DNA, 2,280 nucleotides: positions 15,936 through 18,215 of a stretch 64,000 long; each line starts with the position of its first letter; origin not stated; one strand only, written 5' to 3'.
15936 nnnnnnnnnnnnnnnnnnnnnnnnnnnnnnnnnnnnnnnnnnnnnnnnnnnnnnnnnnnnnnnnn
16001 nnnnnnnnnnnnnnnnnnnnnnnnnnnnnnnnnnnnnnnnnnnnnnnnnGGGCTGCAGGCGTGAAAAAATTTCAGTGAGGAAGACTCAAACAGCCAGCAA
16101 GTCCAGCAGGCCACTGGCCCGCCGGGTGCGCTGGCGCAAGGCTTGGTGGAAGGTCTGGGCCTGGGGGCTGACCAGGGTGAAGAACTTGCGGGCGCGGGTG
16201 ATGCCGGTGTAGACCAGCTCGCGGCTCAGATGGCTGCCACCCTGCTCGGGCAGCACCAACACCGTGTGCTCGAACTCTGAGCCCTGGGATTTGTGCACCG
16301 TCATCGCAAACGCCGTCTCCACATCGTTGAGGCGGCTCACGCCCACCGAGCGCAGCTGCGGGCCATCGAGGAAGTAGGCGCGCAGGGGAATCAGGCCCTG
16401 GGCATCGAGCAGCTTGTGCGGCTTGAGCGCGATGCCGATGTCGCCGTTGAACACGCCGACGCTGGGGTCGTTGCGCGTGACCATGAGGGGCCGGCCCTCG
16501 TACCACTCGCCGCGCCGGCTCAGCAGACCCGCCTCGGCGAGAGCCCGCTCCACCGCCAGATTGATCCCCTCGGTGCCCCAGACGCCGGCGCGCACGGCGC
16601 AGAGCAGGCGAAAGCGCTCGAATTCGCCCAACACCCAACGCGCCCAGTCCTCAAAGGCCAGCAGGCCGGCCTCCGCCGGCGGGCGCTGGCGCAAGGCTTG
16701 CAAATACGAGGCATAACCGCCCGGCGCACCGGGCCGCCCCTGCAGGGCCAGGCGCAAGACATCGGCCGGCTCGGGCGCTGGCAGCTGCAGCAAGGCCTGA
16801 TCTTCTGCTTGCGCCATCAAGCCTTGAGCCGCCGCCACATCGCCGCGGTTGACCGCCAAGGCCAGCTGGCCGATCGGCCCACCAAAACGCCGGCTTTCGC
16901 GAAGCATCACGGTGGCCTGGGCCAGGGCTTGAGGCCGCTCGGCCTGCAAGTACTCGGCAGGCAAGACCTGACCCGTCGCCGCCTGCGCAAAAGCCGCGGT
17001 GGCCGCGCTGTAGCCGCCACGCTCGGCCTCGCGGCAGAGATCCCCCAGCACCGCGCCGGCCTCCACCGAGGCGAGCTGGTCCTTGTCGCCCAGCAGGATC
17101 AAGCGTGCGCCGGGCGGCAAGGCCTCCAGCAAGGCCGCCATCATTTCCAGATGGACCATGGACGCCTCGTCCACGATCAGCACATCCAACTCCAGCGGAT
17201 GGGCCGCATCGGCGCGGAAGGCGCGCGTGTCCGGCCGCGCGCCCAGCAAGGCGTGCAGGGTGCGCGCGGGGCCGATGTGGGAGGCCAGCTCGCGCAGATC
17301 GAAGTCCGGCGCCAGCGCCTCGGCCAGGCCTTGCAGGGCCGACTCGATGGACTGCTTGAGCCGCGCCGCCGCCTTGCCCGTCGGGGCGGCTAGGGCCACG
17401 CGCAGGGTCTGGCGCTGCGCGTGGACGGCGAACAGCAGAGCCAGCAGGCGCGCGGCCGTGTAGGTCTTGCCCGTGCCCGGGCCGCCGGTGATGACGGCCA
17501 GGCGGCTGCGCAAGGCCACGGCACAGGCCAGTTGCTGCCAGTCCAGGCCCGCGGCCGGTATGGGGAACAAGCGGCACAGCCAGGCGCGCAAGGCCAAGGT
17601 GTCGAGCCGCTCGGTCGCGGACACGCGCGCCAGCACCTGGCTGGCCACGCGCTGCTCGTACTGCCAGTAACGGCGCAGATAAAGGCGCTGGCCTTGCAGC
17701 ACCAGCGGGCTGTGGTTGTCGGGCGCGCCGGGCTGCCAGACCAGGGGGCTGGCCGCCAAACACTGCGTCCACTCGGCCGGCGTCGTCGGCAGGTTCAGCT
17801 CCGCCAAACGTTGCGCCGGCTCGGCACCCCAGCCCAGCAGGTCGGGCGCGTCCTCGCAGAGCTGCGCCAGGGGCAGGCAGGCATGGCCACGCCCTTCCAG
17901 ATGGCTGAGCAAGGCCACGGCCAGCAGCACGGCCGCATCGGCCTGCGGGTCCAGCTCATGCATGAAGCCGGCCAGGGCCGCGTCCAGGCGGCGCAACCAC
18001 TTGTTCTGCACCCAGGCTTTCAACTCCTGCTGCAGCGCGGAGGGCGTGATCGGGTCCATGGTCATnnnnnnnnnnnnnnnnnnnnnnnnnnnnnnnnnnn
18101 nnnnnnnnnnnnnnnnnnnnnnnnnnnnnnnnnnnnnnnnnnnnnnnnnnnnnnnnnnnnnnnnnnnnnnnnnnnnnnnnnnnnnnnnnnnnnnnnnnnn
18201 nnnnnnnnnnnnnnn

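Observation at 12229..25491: Five-gene, translationally coupled operon recC-recB-recD-sbcD-like-sbcC-like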

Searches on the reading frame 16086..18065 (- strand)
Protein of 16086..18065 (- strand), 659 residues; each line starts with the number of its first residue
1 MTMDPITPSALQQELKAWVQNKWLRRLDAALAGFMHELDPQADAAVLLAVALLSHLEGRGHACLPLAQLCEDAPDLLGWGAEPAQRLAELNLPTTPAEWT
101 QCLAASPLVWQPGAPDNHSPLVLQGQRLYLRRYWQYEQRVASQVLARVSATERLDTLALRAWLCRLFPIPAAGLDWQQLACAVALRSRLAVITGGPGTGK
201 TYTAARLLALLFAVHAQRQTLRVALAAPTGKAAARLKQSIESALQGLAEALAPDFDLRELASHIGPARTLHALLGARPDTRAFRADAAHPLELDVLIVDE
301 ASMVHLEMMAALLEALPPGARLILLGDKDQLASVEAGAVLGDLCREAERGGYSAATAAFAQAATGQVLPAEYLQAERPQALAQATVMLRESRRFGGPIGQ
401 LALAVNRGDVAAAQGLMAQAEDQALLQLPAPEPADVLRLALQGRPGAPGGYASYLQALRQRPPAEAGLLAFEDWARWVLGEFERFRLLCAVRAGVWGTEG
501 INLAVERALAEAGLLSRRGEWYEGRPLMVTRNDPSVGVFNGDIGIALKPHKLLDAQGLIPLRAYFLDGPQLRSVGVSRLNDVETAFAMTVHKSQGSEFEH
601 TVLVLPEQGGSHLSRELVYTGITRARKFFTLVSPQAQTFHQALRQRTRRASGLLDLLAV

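Call 3: search_protein_families(library=pfam, proteins=[window:16086-18065:-])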
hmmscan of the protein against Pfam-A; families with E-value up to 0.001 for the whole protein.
window:16086-18065:- (659 aa): 12 families
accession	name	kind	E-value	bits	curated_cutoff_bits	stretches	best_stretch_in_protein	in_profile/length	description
PF13245.12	AAA_19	-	7.5e-33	114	25.1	1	177-334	1-132/134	AAA domain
PF21185.3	RecD_N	-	2.7e-27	95.6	22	1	20-129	1-103/103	RecBCD enzyme subunit RecD, N-terminal domain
PF13604.12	AAA_30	-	6.8e-26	91.6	27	1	178-348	7-144/191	AAA domain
PF13538.12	UvrD_C_2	-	1e-12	48.1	27.4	1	585-627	2-47/52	UvrD-like helicase C-terminal domain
PF01443.25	Viral_helicase1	-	3.1e-10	40.7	21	1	582-631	178-226/228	Viral superfamily 1 RNA helicase core domain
PF13086.12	AAA_11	-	1.1e-08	35.6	27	0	292-333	213-252/257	AAA domain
PF13401.12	AAA_22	-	2.4e-08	34.8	27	1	188-315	6-107/130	AAA domain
PF05127.21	NAT10_TcmA_helicase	-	2.6e-08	34.4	22.7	1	191-315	1-112/176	RNA cytidine acetyltransferase NAT10/TcmA, helicase domain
PF18335.7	SH3_13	-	7e-07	29.4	41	1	517-546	22-51/65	ATP-dependent RecD-like DNA helicase SH3 domain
PF00580.27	UvrD-helicase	-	0.0001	22.5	23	1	182-247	8-72/271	UvrD/REP helicase N-terminal domain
PF09848.15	SLFN-g3_helicase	-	0.00013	21.9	24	1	188-301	2-88/354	Schlafen group 3, DNA/RNA helicase domain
PF02562.22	PhoH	-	0.00036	20.5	27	0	182-331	14-158/205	PhoH-like protein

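Call 4: search_protein_families(library=ncbifam, proteins=[window:16086-18065:-])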
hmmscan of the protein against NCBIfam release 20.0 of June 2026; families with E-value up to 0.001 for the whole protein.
window:16086-18065:- (659 aa): 9 families
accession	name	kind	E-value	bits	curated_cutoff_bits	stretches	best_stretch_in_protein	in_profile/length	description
NF008127.0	PRK10875.1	equivalog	1.9e-167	558.5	671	1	11-657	3-614/619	exodeoxyribonuclease V subunit alpha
TIGR01447.1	recD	equivalog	2.3e-163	544.9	310.15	1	15-656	1-596/597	exodeoxyribonuclease V subunit alpha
TIGR01448.2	helicase_RecD2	equivalog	4.4e-73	246.6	500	2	50-345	212-461/713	SF1B family DNA helicase RecD2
TIGR02768.1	TraA_Ti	equivalog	9.8e-22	77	590.45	2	293-340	447-495/751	Ti-type conjugative transfer relaxase TraA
NF010402.0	PRK13826.1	subfamily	2.2e-11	42.4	1317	1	295-358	471-532/1102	Dtr system oriT relaxase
NF010464.0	PRK13889.1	subfamily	2.3e-10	39.1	1015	1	293-341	434-483/992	conjugal transfer relaxase TraA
TIGR00376.1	TIGR00376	hypoth_equivalog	0.00023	19.7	348.9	0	176-210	162-197/639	IGHMBP2 family helicase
TIGR01075.1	uvrD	equivalog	0.00037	18.9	1144.45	0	181-248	11-77/715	DNA helicase II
TIGR02760.1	TraI_TIGR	equivalog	0.00064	17.3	929.85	1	281-338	1102-1159/1960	conjugative transfer relaxase/helicase TraI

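Call 5: search_protein_families(library=padloc, proteins=[window:16086-18065:-])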
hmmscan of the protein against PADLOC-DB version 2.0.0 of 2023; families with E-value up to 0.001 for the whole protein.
window:16086-18065:- (659 aa): 14 families
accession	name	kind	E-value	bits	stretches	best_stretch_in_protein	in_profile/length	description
PDLC05064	PDC-S68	-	1.1e-41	140.6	2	481-641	949-1108/1273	-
PDLC05065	PDC-S68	-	1.2e-40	137.3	2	182-351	615-762/1221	-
PDLC05066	PDC-S68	-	4.5e-40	135.6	2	175-343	581-730/1202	-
PDLC01734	typeIV_RecD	-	2.8e-34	116.5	2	129-345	295-487/763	RecD_0_IVD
PDLC01148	RecD_like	-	3.4e-24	83.1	2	184-349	325-460/719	RecD/Tra ATPase fused to N-terminal HHH domain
PDLC05035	PDC-S53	-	1.4e-15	54.4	2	584-630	817-863/900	-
PDLC04476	PDC-M16A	-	9.2e-13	45.4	2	586-640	424-481/691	-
PDLC04475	PDC-M16A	-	6.4e-10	36.2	1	586-642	436-495/721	-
PDLC04472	PDC-M16A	-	5.1e-08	29.7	1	586-642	650-708/930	-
PDLC01087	C3a187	-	2e-05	21.6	1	587-642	500-552/559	NERD+UvrD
PDLC03920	MkoA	-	2.8e-05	20.6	0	292-340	791-836/1112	-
PDLC04140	mad8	-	6.8e-05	20.5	1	186-238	26-76/314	mads_8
PDLC00104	GajB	-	0.00032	17.5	0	580-638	499-568/574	UrvD helicase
PDLC00103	GajB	-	0.00064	16.7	0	576-633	512-576/612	UrvD helicase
